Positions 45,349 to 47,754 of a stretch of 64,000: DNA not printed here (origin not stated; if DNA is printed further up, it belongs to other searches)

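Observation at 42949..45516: Nucleotide-level homogenised 108-bp tandem repeats with duplicated multi-repeat blocks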

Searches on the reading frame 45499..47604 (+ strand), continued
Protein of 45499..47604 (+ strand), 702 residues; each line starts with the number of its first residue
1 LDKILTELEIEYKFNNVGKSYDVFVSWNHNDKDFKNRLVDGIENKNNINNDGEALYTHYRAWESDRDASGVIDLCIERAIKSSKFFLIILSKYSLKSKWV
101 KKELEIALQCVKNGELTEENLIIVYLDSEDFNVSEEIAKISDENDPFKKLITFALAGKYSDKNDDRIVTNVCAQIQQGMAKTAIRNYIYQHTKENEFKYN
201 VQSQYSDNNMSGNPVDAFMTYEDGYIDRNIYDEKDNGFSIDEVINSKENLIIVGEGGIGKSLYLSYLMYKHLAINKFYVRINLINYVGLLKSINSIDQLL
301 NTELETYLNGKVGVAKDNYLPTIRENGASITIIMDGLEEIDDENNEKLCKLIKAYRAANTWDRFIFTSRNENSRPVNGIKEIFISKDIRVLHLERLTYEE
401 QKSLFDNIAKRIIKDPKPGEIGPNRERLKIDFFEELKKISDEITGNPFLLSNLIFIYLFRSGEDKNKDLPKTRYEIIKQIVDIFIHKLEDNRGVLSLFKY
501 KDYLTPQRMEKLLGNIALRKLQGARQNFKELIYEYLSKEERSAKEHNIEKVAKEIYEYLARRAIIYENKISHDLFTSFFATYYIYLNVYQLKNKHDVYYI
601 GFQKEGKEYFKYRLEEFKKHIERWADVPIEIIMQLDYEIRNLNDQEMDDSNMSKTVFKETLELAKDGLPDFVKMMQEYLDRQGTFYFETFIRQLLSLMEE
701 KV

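Call 69: find_encoding_contigs(protein=P0016, flank=10000, max_places=3)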
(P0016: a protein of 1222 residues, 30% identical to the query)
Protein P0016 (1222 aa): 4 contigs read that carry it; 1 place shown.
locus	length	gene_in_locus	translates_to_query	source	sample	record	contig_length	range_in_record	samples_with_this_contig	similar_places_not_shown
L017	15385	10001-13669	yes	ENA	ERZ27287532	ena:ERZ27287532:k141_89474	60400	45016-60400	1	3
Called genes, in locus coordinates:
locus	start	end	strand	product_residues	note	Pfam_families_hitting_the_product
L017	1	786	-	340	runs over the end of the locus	PF01263:Aldose_epim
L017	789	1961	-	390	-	PF00465:Fe-ADH, PF13685:Fe-ADH_2, PF25137:ADH_Fe_C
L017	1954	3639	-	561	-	PF02837:Glyco_hydro_2_N, PF22666:Glyco_hydro_2_N2, PF02836:Glyco_hydro_2_C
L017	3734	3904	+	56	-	-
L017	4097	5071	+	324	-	PF00005:ABC_tran, PF13304:AAA_21 (faint), PF09383:NIL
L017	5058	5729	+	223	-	PF00528:BPD_transp_1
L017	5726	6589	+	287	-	PF03180:Lipoprotein_9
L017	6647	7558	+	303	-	PF00126:HTH_1, PF03466:LysR_substrate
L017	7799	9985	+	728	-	-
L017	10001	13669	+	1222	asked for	PF13414:TPR_11 (faint), PF23310:TPR_27 (faint), PF13432:TPR_16 (faint), PF08238:Sel1, PF13676:TIR_2, PF01637:ATPase_2 (weak), PF24883:NPHP3_N (faint), PF05729:NACHT (weak), +1 more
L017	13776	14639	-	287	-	PF07804:HipA_C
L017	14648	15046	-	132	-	PF01381:HTH_3, PF13443:HTH_26 (weak)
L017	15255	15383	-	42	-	?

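Call 70: find_encoding_contigs(protein=P0012, flank=10000, max_places=2)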
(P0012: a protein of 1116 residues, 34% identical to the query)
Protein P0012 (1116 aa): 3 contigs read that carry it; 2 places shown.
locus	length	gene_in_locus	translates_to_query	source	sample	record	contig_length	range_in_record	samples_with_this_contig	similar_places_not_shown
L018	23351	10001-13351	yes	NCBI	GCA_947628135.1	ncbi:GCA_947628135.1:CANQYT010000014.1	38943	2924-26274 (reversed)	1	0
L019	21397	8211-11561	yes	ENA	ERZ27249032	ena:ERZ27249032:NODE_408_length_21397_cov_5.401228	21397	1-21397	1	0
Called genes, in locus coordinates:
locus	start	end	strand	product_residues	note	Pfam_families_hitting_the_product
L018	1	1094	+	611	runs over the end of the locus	PF07136:DUF1385, PF03602:Cons_hypoth95, PF05175:MTS, PF06325:PrmA, PF13649:Methyltransf_25 (weak), PF13847:Methyltransf_31 (faint)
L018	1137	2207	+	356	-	PF03462:PCRF, PF00472:RF-1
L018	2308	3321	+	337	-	-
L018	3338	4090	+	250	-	-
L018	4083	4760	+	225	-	PF02463:SMC_N (faint), PF00005:ABC_tran, PF13304:AAA_21 (weak)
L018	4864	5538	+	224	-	PF01257:2Fe-2S_thioredx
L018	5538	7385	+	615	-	PF01512:Complex1_51K, PF10531:SLBB (weak), PF10589:NADH_4Fe-4S, PF00037:Fer4 (weak), PF12837:Fer4_6 (weak), PF12838:Fer4_7 (weak), PF13237:Fer4_10 (weak)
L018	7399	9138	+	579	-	PF13510:Fer2_4, PF12837:Fer4_6 (faint), PF10588:NADH-G_4Fe-4S_3, PF12838:Fer4_7, PF14697:Fer4_21 (weak), PF00037:Fer4 (weak), PF02906:Fe_hyd_lg_C, PF02256:Fe_hyd_SSU, +1 more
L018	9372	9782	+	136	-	-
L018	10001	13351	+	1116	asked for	PF08238:Sel1, PF05729:NACHT (weak)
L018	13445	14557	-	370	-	-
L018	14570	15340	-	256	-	-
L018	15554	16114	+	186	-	PF02674:Colicin_V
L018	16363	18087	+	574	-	PF00664:ABC_membrane, PF00005:ABC_tran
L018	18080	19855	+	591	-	PF00664:ABC_membrane, PF00005:ABC_tran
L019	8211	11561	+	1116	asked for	PF08238:Sel1, PF05729:NACHT (weak)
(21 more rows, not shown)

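Call 85: search_protein_families(library=ncbifam, proteins=[window:45499-47604:+], max_evalue=0.01)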
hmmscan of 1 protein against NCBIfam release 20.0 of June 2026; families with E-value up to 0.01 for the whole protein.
window:45499-47604:+ (702 aa): 2 families
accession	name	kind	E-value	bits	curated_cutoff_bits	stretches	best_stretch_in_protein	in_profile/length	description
NF058535.1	antiphage_EruA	equivalog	1.8e-05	23.1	1000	1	325-408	65-150/1318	NACHT domain-containing antiphage protein EruA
NF042941.1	Retron_TIR_antiphage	equivalog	0.00093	18.1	600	1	15-142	334-449/464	TIR domain-containing anti-phage reverse transcriptase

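Call 86: search_protein_families(library=pfam, alignment_id=A1, max_evalue=0.001)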
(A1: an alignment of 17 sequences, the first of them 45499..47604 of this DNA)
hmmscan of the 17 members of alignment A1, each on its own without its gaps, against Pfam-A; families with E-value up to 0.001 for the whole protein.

A. member 1, window:45499-47604:+ (702 aa): 5 families
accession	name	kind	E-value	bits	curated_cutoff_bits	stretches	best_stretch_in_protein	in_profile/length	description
PF13676.11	TIR_2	-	1.1e-10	42.5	28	1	23-130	1-94/122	TIR domain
PF01582.25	TIR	-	1.2e-07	32.1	21.3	1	21-126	2-96/179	TIR domain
PF08937.16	ThsB_TIR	-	1.4e-06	29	21.2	1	24-128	1-97/100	Thoeris protein ThsB, TIR-like domain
PF20720.3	nSTAND3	-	3e-05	24.2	27.2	0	242-300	12-61/155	Novel STAND NTPase 3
PF24883.2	NPHP3_N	-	0.00014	22.5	24.8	0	325-369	121-164/164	Nephrocystin 3, N-terminal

B. families by the number of members that match (of 17 scanned): 26 families (the first 25 are shown)
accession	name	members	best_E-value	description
PF13676.11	TIR_2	17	6.9e-15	TIR domain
PF08238.18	Sel1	16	2.9e-130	Sel1 repeat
PF01582.25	TIR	16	2.7e-08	TIR domain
PF08937.16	ThsB_TIR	14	3.4e-10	Thoeris protein ThsB, TIR-like domain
PF24883.2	NPHP3_N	10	6.7e-08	Nephrocystin 3, N-terminal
PF05729.18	NACHT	10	1.5e-07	NACHT domain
PF13432.12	TPR_16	7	3.1e-15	Tetratricopeptide repeat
PF23310.1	TPR_27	4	1.5e-07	Plant tetratrico peptide repeats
PF13401.12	AAA_22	3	1.2e-07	AAA domain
PF13191.12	AAA_16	3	2.3e-05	AAA ATPase domain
PF20720.3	nSTAND3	3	3e-05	Novel STAND NTPase 3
PF12775.13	AAA_7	3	4.2e-05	P-loop containing dynein motor region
PF01637.24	ATPase_2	2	3.5e-06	ATPase domain predominantly from Archaea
PF18433.6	DUF5610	2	2.3e-05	Domain of unknown function (DUF5610)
PF07719.23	TPR_2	1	2e-07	Tetratricopeptide repeat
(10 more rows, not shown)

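Call 87: search_protein_representatives(protein=window:45499-47604:+)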
Query: 702 residues. Proteins with E-value up to 0.001 (for the whole library): 141; up to 1e-10: 72; up to 1e-30: 43. The best 141 are listed.
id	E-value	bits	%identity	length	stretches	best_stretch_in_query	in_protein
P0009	1.0e-140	487.0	43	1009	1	10-665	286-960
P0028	1.3e-120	420.6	37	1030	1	9-693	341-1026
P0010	3.1e-116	406.1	38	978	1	6-693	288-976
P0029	4.9e-114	398.8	39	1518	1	3-694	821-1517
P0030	6.6e-108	378.6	41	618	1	103-695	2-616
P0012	1.0e-104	368.0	37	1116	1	7-695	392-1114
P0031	6.8e-98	345.5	37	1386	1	10-694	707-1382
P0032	2.1e-86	307.5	35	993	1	9-667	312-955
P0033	5.0e-86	306.3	34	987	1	9-692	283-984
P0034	2.1e-85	304.2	34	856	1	13-664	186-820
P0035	9.3e-70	252.5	35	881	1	2-694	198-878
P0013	1.9e-69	251.5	37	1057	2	5-210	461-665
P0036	5.8e-65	236.7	32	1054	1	8-693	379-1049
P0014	8.9e-62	226.1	32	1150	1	8-695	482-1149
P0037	1.4e-59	218.9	30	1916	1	20-694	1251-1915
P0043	4.1e-47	177.7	30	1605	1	19-665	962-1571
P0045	1.2e-45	172.9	30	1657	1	8-677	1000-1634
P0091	2.8e-13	65.9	29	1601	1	22-590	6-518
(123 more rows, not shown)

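Call 90: search_protein_families(library=pfam, proteins=[P0029, P0037, P0043, P0045, P0091], max_evalue=0.00001)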
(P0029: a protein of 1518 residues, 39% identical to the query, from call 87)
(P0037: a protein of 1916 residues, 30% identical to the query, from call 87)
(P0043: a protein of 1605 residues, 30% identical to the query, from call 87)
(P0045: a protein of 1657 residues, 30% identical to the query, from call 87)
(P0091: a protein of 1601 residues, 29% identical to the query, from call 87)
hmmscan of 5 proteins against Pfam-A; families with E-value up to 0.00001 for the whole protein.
P0029 (1518 aa): 7 families
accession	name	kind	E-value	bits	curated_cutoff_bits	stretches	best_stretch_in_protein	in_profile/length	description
PF08238.18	Sel1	-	2.4e-49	164.4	30.7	3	738-767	2-31/36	Sel1 repeat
PF07719.23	TPR_2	-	6.9e-10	38.7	27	0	755-771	15-31/34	Tetratricopeptide repeat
PF13676.11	TIR_2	-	5.8e-09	36.9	28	1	841-949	1-94/122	TIR domain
PF13176.12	TPR_7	-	1.4e-08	34.6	27.9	0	636-662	7-33/36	Tetratricopeptide repeat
PF08937.16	ThsB_TIR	-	3.3e-07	31.1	21.2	1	842-949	1-98/100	Thoeris protein ThsB, TIR-like domain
PF13174.12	TPR_6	-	4.8e-07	30.4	26.3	0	667-690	5-28/33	Tetratricopeptide repeat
PF13428.12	TPR_14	-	2.6e-06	28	23.5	0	493-531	4-42/44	Tetratricopeptide repeat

P0037 (1916 aa): 4 families
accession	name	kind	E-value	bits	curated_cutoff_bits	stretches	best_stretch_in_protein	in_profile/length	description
PF08238.18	Sel1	-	1.6e-204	655.6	30.7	13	401-436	1-36/36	Sel1 repeat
PF13676.11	TIR_2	-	5.4e-12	46.7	28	1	1254-1348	1-93/122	TIR domain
PF24883.2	NPHP3_N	-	1.4e-06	29.1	24.8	0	1476-1596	27-164/164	Nephrocystin 3, N-terminal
PF05729.18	NACHT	-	1.7e-06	28.4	26.7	1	1474-1626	3-157/167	NACHT domain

P0043 (1605 aa): 4 families
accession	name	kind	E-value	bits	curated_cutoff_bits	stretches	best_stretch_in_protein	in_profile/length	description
PF08238.18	Sel1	-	2.7e-219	702.4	30.7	22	156-189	2-35/36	Sel1 repeat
PF13676.11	TIR_2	-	3.3e-11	44.2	28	1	966-1045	1-83/122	TIR domain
PF24883.2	NPHP3_N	-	1.9e-09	38.3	24.8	1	1172-1292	26-164/164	Nephrocystin 3, N-terminal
PF13424.12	TPR_12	-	1.2e-08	35.4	30.1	0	316-365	24-73/77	Tetratricopeptide repeat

P0045 (1657 aa): 4 families
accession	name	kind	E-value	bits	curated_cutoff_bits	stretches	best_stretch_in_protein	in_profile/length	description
PF08238.18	Sel1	-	9.5e-159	510.7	30.7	12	411-445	2-36/36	Sel1 repeat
PF13676.11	TIR_2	-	1e-12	49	28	1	1015-1111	1-95/122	TIR domain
PF05729.18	NACHT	-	2.1e-10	41.1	26.7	1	1224-1378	9-164/167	NACHT domain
PF24883.2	NPHP3_N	-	2.1e-09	38.2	24.8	1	1214-1345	21-164/164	Nephrocystin 3, N-terminal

P0091 (1601 aa): 4 families
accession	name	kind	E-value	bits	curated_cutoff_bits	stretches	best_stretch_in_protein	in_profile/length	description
PF13306.12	LRR_5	-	5.6e-158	518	27.7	6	1140-1252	16-126/127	BspA type Leucine rich repeat region (6 copies)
PF13855.12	LRR_8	-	3.7e-23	81.5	27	0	1169-1210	13-55/61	Leucine rich repeat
PF23952.1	LRR_EndoS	-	6e-09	36.6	27.9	0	1177-1213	55-91/116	Endo-beta-N-acetylglucosaminidase EndoS LRR domain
PF13676.11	TIR_2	-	4.3e-08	34.1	28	1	7-94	1-89/122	TIR domain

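Call 93: find_related_loci(query=window:45499-47604:+, collection=viral_contigs, flank=5000)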
Query window:45499-47604:+ (702 aa) in viral_contigs; peptide patterns used: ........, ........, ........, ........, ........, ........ (x = any residue, [..] = any of these).
7 stretches matched a pattern, but none encodes a relative of the query by tblastn (E <= 1e-3).
